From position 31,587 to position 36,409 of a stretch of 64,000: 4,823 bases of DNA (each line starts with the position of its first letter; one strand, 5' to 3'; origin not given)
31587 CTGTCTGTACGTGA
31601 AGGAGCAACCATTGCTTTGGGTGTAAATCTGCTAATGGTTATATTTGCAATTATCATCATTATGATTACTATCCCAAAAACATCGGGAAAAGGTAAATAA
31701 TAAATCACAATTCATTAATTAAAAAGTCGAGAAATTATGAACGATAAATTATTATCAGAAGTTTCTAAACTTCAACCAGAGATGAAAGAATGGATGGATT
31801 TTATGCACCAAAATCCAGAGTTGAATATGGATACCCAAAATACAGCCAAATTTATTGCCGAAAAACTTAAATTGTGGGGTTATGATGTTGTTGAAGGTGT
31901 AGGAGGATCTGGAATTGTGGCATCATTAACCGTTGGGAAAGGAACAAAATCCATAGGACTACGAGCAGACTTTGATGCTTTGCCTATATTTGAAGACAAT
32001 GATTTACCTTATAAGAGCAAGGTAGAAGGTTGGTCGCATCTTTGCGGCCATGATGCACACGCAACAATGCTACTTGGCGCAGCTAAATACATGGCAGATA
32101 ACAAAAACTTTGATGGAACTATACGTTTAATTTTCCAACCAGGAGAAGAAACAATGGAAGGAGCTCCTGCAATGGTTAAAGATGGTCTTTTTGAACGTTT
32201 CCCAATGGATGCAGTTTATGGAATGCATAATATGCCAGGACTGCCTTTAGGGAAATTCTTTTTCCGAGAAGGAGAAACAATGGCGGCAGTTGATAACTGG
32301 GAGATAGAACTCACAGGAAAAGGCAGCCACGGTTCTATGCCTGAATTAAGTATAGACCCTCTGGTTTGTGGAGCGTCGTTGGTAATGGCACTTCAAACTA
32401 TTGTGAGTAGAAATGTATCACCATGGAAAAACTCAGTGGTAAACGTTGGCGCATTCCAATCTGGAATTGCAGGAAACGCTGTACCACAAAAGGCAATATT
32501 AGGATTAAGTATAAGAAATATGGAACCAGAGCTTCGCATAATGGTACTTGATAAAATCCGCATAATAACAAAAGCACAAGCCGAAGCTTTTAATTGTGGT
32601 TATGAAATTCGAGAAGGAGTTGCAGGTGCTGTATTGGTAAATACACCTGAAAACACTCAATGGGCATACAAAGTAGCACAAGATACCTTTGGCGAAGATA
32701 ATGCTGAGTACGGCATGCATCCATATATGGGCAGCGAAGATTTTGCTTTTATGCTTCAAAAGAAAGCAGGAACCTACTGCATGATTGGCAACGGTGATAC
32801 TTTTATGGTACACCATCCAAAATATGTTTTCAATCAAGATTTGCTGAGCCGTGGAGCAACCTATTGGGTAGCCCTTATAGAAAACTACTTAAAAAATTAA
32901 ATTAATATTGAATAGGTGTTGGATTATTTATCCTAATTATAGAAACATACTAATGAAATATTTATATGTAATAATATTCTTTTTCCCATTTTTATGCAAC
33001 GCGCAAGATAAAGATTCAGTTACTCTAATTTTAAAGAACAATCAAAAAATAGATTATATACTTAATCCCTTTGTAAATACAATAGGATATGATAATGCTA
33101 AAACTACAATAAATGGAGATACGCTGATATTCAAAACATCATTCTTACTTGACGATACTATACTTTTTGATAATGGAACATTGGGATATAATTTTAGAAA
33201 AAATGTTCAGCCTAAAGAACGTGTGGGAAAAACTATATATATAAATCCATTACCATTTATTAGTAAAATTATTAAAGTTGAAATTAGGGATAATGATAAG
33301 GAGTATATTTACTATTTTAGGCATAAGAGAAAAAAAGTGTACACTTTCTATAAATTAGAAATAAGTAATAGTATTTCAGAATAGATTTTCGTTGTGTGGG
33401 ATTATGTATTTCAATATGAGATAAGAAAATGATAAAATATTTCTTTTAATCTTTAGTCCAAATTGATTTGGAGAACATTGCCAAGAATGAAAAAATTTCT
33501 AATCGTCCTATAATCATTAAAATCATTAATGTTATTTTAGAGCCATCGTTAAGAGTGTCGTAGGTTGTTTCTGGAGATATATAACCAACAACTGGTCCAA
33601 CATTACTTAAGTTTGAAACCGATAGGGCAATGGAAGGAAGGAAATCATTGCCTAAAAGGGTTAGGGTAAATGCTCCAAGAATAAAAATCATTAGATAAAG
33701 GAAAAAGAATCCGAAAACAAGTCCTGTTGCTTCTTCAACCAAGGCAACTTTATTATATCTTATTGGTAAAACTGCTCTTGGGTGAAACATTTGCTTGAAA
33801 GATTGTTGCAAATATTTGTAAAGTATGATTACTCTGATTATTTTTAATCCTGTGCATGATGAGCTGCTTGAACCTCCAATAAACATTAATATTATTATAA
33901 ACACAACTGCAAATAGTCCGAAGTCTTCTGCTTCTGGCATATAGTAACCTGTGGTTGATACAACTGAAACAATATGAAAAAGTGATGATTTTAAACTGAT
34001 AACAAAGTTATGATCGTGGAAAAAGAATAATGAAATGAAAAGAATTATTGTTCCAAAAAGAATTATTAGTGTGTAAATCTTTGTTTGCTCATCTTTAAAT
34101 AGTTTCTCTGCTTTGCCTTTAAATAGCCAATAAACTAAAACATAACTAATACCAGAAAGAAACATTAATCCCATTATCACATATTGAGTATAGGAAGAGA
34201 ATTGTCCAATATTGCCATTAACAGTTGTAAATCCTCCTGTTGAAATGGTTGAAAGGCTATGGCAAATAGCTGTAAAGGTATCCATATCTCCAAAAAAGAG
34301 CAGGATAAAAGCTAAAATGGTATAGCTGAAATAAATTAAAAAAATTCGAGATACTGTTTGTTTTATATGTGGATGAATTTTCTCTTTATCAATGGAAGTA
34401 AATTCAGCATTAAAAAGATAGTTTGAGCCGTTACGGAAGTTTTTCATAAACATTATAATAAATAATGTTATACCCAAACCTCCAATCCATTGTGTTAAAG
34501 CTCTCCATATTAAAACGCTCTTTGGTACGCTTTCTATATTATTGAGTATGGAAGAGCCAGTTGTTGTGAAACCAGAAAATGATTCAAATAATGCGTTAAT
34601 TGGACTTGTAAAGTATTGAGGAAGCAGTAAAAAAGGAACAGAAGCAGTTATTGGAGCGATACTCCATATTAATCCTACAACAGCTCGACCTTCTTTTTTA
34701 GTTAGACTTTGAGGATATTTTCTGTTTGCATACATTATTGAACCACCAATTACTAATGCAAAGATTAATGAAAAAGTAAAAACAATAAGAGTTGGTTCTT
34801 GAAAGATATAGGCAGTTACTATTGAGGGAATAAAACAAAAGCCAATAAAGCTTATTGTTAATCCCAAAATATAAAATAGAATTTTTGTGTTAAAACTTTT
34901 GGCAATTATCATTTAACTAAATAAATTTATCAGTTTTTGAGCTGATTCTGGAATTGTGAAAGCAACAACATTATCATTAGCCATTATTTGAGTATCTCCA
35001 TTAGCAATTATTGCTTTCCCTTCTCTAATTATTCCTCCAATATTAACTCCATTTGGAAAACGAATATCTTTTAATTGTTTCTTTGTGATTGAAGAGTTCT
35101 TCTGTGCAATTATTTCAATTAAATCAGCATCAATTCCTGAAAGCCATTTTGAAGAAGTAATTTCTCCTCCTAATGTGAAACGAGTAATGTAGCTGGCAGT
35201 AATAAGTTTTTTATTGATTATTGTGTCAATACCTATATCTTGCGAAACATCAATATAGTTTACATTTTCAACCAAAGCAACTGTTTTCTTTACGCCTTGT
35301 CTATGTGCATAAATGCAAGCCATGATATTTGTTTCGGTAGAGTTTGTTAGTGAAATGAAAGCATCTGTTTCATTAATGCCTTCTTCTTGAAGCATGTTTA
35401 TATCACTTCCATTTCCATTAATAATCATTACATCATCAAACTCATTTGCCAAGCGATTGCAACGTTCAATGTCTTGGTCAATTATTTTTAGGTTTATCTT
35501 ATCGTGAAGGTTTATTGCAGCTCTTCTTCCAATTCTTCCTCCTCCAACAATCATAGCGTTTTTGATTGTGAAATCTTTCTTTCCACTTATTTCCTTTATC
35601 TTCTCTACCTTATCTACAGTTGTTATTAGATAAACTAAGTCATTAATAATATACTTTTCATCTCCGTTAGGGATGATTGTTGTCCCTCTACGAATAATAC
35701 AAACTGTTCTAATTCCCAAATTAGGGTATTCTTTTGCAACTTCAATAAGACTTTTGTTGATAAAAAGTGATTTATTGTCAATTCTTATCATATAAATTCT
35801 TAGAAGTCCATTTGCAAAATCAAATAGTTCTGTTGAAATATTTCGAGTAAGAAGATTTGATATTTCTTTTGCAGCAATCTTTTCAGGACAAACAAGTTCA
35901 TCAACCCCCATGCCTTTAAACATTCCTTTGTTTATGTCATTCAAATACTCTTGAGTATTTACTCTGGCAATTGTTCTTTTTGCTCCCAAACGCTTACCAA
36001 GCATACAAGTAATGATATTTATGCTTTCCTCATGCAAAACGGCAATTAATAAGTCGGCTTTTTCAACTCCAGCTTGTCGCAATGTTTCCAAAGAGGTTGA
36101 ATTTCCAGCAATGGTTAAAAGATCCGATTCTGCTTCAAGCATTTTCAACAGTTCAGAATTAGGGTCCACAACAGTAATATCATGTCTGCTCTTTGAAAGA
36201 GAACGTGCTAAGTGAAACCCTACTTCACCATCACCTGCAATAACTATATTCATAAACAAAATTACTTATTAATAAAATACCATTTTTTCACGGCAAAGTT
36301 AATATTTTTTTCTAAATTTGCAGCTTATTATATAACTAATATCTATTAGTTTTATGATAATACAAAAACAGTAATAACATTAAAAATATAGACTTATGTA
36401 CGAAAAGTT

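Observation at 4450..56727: Dispersed family of intergenic arrays of locus-specific short palindromes phased at about 22 bp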

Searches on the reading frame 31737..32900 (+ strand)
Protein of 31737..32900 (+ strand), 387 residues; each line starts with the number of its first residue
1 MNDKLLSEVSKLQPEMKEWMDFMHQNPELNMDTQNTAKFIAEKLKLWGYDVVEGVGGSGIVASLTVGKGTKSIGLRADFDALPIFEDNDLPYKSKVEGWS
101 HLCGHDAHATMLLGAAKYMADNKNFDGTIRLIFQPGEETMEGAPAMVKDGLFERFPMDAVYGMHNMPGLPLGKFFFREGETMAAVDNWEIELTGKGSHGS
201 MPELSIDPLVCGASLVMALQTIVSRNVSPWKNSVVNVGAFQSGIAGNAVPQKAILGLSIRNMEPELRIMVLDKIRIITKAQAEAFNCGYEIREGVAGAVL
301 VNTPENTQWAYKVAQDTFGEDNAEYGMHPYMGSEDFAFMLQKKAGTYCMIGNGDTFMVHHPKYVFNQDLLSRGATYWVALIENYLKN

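Call 22: search_protein_families(library=pfam, max_evalue=0.00001, proteins=[window:31737-32900:+])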
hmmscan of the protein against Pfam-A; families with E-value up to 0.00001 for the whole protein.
window:31737-32900:+ (387 aa): 2 families
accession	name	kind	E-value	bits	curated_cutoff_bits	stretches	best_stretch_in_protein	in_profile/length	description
PF01546.33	Peptidase_M20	-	4.8e-39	134.9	24.6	1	75-383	2-206/206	Peptidase family M20/M25/M40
PF07687.19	M20_dimer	-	2e-07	31.3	21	1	188-280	9-101/107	Peptidase dimerisation domain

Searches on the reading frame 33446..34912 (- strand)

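Call 22: search_protein_families(library=pfam, max_evalue=0.00001, proteins=[window:33446-34912:-])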
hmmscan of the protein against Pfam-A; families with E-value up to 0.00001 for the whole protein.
window:33446-34912:- (488 aa): 1 family
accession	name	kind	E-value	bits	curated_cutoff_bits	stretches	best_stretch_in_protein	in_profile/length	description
PF02386.22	TrkH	-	1.3e-49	169.4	27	1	45-482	5-492/502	Cation transport protein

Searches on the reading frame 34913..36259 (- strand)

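Call 22: search_protein_families(library=pfam, max_evalue=0.00001, proteins=[window:34913-36259:-])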
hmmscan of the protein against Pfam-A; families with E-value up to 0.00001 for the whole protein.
window:34913-36259:- (448 aa): 6 families
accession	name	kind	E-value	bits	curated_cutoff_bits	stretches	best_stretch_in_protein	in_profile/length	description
PF02254.24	TrkA_N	-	6.3e-49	165.6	23.8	2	236-349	2-115/116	TrkA-N domain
PF02080.26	TrkA_C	-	1.1e-18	67.3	27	1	380-447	1-70/71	TrkA-C domain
PF13241.12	NAD_binding_7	-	2.2e-08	35.1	22.1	0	4-81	9-75/104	Putative NAD(P)-binding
PF01488.26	Shikimate_DH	-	3.6e-06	27.5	24.3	0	229-312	9-90/138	Shikimate / quinate 5-dehydrogenase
PF03435.24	Sacchrp_dh_NADP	-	4.7e-06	27.4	25.1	0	236-320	2-90/129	Saccharopine dehydrogenase NADP binding domain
PF00070.33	Pyr_redox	-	9.8e-06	26.4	22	0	4-44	1-41/82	Pyridine nucleotide-disulphide oxidoreductase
